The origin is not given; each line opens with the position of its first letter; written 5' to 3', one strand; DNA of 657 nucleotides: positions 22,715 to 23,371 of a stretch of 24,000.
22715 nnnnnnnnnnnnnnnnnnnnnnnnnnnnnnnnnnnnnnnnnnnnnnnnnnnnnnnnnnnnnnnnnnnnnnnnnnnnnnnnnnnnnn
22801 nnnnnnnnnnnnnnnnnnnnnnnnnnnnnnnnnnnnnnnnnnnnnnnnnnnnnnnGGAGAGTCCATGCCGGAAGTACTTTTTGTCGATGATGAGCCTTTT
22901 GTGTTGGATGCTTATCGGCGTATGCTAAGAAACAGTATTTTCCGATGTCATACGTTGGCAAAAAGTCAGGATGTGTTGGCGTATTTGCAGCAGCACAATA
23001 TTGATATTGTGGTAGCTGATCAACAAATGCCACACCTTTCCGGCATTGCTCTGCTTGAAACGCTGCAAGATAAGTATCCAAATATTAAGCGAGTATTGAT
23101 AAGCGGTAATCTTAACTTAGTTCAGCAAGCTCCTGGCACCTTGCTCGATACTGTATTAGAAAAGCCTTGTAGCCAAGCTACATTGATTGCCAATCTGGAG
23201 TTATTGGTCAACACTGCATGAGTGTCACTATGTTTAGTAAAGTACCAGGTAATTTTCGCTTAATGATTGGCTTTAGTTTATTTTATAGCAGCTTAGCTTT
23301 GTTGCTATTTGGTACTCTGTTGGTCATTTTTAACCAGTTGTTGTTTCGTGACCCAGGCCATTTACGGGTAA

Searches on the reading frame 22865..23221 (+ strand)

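Call 9: search_protein_families(library=pfam, proteins=[window:22865-23221:+], max_evalue=0.001)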
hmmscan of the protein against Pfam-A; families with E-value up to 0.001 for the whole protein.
window:22865-23221:+ (118 aa): 1 family
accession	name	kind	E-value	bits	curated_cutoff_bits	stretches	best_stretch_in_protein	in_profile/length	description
PF00072.30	Response_reg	-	1e-19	71.2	30.2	1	4-111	1-110/111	Response regulator receiver domain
